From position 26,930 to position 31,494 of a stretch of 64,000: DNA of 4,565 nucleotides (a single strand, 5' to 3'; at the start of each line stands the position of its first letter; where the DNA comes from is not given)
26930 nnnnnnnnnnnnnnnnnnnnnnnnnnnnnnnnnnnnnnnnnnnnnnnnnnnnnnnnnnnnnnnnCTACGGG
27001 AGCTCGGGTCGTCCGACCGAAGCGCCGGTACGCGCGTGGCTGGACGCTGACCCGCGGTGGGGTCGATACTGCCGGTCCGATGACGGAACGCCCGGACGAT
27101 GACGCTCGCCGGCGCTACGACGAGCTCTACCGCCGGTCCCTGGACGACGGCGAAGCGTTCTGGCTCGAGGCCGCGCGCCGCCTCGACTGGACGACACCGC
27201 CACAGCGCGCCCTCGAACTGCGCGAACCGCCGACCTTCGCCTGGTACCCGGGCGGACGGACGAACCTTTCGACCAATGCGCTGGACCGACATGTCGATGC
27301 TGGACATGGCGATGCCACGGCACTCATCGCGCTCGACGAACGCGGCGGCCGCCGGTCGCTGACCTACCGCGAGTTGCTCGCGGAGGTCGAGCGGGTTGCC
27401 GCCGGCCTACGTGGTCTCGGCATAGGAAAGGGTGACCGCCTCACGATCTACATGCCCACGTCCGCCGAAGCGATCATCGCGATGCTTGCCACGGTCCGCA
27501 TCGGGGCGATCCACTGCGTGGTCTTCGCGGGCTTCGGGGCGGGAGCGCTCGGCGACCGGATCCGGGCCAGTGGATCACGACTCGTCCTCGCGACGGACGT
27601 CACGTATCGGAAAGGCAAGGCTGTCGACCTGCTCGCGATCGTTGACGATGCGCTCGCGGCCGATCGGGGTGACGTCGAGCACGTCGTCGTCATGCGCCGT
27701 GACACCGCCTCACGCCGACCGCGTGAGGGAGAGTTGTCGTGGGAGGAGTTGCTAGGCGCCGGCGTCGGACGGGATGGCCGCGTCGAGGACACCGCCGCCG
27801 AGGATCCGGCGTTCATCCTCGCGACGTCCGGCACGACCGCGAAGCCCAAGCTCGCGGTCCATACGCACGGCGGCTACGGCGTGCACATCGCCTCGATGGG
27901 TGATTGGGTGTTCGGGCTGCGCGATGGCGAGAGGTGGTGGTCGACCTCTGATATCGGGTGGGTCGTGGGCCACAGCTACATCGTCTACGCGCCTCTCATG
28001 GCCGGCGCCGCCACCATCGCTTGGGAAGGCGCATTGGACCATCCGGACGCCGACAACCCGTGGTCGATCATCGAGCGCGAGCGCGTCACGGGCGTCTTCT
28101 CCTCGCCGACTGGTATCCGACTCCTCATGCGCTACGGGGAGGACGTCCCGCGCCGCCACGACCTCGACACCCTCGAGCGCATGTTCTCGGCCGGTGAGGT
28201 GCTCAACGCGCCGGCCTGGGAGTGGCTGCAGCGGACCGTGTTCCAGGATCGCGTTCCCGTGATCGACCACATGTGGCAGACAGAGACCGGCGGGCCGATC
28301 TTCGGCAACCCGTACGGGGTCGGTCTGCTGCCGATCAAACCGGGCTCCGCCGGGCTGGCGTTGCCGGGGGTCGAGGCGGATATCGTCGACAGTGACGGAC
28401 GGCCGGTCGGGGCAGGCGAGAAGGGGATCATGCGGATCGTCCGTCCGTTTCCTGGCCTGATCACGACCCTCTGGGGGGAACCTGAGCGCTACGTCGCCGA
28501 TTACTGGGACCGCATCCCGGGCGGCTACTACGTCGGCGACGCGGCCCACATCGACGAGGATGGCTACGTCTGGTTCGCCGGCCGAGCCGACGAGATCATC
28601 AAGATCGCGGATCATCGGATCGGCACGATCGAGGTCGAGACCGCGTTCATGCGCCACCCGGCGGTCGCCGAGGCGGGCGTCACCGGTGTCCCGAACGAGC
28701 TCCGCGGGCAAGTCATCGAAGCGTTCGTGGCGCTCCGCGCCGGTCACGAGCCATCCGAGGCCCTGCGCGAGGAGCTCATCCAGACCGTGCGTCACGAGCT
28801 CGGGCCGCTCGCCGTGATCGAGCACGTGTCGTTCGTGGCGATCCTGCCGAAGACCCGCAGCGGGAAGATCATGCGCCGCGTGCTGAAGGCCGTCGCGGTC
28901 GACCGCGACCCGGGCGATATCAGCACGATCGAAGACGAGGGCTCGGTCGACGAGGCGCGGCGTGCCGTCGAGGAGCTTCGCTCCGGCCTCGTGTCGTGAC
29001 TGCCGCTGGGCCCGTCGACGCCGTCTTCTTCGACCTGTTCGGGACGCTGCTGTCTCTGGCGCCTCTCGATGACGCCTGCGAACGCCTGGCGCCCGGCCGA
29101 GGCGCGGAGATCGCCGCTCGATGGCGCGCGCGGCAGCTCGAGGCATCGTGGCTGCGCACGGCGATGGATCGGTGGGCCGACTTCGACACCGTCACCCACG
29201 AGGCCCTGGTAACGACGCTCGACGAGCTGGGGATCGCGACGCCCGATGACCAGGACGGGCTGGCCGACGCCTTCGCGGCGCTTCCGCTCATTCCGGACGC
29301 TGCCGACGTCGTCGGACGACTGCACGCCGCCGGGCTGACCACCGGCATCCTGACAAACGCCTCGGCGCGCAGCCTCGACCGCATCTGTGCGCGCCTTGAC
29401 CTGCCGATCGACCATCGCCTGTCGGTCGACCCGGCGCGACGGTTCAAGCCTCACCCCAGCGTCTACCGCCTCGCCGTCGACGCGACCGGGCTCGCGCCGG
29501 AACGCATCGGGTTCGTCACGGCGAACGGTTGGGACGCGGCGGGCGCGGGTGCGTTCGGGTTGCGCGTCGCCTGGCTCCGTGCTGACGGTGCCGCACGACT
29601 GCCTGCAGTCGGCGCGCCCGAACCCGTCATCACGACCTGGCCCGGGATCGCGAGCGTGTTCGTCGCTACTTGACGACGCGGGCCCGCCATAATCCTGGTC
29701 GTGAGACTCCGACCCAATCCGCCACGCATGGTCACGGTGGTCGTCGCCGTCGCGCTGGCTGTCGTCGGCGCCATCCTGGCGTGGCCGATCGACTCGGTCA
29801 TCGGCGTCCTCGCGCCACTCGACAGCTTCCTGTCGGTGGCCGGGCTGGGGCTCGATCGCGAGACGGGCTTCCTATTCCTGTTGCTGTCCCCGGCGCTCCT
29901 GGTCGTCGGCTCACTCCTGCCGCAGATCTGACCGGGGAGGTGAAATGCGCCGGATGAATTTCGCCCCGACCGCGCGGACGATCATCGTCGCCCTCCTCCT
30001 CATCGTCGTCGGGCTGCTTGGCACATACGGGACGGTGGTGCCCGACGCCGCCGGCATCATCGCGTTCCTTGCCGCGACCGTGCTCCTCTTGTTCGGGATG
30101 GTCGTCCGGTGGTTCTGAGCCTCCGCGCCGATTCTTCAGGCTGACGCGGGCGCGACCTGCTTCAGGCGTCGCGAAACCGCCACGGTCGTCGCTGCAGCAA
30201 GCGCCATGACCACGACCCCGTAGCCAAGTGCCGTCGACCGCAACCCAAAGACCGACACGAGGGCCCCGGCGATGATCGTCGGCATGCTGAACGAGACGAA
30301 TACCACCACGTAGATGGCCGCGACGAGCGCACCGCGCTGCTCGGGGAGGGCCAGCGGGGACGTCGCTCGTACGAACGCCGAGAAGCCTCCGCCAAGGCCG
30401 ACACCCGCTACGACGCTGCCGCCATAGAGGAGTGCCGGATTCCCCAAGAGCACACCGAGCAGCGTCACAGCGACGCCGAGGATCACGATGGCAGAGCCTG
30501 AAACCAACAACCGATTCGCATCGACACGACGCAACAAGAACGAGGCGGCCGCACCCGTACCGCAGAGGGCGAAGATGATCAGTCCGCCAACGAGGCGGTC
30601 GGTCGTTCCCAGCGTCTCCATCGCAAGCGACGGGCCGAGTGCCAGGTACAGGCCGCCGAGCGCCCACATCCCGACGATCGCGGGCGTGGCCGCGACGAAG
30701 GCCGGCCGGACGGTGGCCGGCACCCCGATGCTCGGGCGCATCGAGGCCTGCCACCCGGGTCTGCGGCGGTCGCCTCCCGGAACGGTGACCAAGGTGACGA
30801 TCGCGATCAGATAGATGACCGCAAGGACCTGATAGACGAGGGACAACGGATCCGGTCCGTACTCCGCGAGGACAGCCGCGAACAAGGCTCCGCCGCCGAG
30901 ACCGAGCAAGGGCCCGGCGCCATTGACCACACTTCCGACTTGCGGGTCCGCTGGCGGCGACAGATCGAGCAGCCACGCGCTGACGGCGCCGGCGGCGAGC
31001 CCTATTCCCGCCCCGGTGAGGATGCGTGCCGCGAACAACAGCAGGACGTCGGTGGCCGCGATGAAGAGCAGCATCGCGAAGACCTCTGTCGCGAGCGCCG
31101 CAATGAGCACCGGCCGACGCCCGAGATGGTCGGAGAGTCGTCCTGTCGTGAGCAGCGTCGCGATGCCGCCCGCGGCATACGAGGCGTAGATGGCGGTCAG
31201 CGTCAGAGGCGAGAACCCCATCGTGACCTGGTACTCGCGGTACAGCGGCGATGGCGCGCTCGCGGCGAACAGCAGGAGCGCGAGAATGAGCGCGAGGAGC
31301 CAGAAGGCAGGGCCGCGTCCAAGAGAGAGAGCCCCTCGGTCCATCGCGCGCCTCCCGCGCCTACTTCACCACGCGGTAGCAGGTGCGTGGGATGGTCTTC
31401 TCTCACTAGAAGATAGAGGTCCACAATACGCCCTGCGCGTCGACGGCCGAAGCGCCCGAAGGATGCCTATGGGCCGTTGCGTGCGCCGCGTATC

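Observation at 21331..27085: A 20-nt motif shared by the translation-start regions of two oxidative-metabolism genes, plus an inverted copy in an operator-like palindrome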

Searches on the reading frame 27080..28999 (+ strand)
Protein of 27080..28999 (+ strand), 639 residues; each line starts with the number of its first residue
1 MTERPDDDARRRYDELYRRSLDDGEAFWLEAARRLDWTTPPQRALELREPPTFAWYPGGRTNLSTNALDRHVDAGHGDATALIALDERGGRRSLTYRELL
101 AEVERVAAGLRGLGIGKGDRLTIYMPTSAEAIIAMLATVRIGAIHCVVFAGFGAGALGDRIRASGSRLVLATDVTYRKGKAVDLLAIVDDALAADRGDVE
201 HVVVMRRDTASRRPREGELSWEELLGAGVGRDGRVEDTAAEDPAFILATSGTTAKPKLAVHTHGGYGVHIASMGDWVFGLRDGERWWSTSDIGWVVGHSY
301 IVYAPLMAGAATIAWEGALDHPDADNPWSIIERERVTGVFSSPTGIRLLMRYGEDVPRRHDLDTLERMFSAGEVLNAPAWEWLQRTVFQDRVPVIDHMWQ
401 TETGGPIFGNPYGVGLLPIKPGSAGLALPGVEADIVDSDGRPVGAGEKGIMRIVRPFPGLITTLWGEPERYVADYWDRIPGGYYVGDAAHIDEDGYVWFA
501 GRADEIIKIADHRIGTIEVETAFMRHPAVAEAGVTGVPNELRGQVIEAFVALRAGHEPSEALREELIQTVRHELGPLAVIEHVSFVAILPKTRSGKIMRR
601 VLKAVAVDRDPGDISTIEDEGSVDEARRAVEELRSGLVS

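Call 7: search_protein_families(library=pfam, proteins=[window:27080-28999:+])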
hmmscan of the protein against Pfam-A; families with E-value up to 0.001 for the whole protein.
window:27080-28999:+ (639 aa): 3 families
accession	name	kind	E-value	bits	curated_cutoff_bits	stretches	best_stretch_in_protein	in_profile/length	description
PF00501.34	AMP-binding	-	9.4e-74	248.9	29.9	1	74-453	6-374/384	AMP-binding enzyme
PF13193.12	AMP-binding_C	-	3.6e-24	85.9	24.5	1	518-596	1-76/76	AMP-binding enzyme C-terminal domain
PF16177.11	ACAS_N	-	4.9e-18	65.1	27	1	13-67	1-55/55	Acetyl-coenzyme A synthetase N-terminus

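Call 11: find_encoding_contigs(protein=window:27080-28999:+, flank=10000, max_places=6)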
Protein window:27080-28999:+ (639 aa): no gene with exactly this product is on record in the collection.

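Call 25: find_related_loci(query=window:27080-28999:+, collection=metagenome_contigs, flank=4000)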
Query window:27080-28999:+ (639 aa) in metagenome_contigs; peptide patterns used: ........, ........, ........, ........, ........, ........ (x = any residue, [..] = any of these).
600 stretches matched a pattern (row limit reached: there are more); 550 encode a relative of the query (tblastn E <= 1e-3); the best 80 are kept; 80 distinct loci.
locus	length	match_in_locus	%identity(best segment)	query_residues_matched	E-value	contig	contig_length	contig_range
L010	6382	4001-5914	94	1-638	0e+0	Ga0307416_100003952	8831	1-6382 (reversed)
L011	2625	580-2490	89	1-638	0e+0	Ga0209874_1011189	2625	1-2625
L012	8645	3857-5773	81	1-639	0e+0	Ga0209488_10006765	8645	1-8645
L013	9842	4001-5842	71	23-637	0e+0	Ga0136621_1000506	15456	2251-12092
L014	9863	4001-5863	69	14-634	0e+0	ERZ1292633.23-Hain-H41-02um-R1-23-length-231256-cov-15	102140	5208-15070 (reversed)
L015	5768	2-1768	71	49-637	0e+0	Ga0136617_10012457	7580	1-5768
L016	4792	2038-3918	66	12-637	0e+0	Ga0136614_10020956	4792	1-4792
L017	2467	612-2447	67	25-637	0e+0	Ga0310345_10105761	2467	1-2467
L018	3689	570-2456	67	16-638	0e+0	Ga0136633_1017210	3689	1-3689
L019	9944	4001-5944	66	1-637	0e+0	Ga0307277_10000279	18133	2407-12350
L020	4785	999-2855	65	22-639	0e+0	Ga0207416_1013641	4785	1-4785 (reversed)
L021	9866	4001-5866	66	18-637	0e+0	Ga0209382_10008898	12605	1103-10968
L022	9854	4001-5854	66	23-637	0e+0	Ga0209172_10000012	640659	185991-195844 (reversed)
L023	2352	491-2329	67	23-637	0e+0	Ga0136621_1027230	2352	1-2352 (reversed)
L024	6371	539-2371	67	25-637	0e+0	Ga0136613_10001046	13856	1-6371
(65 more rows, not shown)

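Call 65: search_protein_families(library=ncbifam, proteins=[window:27080-28999:+])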
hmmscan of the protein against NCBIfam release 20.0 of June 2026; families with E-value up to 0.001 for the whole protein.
window:27080-28999:+ (639 aa): 101 families (the best 25 are shown)
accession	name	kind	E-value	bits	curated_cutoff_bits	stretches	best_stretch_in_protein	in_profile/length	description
NF001208.0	PRK00174.1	subfamily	3.1e-208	693.2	657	1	11-631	27-646/649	acetate--CoA ligase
TIGR02188.1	Ac_CoA_lig_AcsA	equivalog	8e-204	678.5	724.95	1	11-627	5-627/629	acetate--CoA ligase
NF007815.0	PRK10524.1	equivalog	7.2e-180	599.6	955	1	12-631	3-628/629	propionate--CoA ligase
TIGR02316.1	propion_prpE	equivalog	1.6e-174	582.1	827.4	1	12-632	2-628/628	propionate--CoA ligase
NF003313.0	PRK04319.1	equivalog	1.1e-135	453.1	729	1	52-619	34-574/574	acetate--CoA ligase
NF002937.0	PRK03584.1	subfamily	9.6e-90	301.6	639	1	11-618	36-640/657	acetoacetate--CoA ligase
NF047394.1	AcylCoAsynMbcS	equivalog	1.1e-70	238.8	850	1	68-605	18-519/525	acyl-CoA synthetase MbcS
TIGR01217.1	ac_ac_CoA_syn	equivalog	1.8e-69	234.6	520.9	1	10-607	34-625/652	acetoacetate--CoA ligase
NF004837.0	PRK06187.1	subfamily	1.8e-55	188.2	476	1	75-606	20-522/531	long-chain-fatty-acid--CoA ligase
NF053567.1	HBDA_AROS1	equivalog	3.9e-52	177.3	1000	1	62-603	13-516/523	3-hydroxybenzoate--CoA ligase HbdA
TIGR02262.1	benz_CoA_lig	subfamily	1.5e-49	169.1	375.25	1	61-603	3-506/508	benzoate-CoA ligase family protein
NF006182.0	PRK08316.1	subfamily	1.7e-48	165.4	663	1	90-604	33-515/523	fatty acyl-CoA synthetase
NF006181.0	PRK08314.1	subfamily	1.6e-45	155.4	705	1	92-604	48-552/563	long-chain-fatty-acid--CoA ligase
NF009233.0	PRK12583.1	subfamily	2.9e-45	154.7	832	1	78-608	30-552/558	fatty acid CoA ligase family protein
NF005714.0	PRK07529.1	subfamily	9.8e-45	153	632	1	74-610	41-580/640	acyl-CoA synthetase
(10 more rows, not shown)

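Call 73: search_protein_families(library=pfam, proteins=[L010:3221-3988:+])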
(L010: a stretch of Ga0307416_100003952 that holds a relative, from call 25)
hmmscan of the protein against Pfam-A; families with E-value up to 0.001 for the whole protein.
L010:3221-3988:+ (255 aa): 0 families

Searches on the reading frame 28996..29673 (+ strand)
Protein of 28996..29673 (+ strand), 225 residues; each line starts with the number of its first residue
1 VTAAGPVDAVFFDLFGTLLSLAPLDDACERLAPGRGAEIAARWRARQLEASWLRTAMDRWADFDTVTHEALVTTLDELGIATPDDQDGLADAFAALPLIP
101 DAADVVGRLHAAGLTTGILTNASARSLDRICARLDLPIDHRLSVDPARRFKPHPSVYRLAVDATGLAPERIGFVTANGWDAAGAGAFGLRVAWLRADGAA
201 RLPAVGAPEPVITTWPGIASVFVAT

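Call 7: search_protein_families(library=pfam, proteins=[window:28996-29673:+])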
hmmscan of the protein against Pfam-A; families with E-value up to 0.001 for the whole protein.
window:28996-29673:+ (225 aa): 3 families
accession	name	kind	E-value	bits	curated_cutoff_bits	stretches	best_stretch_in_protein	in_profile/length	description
PF00702.32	Hydrolase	-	4.2e-19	70.1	26.4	1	7-188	1-191/191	haloacid dehalogenase-like hydrolase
PF13419.12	HAD_2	-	2.1e-07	31.7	23.8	1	96-193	78-177/178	Haloacid dehalogenase-like hydrolase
PF13344.12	Hydrolase_6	-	0.00025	21.5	27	0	98-135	15-52/101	Haloacid dehalogenase-like hydrolase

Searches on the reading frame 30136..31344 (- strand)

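Call 73: search_protein_families(library=pfam, proteins=[window:30136-31344:-])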
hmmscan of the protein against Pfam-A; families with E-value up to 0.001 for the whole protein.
window:30136-31344:- (402 aa): 3 families
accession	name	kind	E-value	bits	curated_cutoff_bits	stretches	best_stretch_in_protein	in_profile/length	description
PF07690.21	MFS_1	-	1.9e-24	86.7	33.4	1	17-351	1-342/347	Major Facilitator Superfamily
PF00083.30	Sugar_tr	-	1.9e-10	40.6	22.3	1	45-186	44-189/452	Sugar (and other) transporter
PF12832.13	MFS_1_like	-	8.1e-05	22.3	25.2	1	10-130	210-331/373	MFS_1 like family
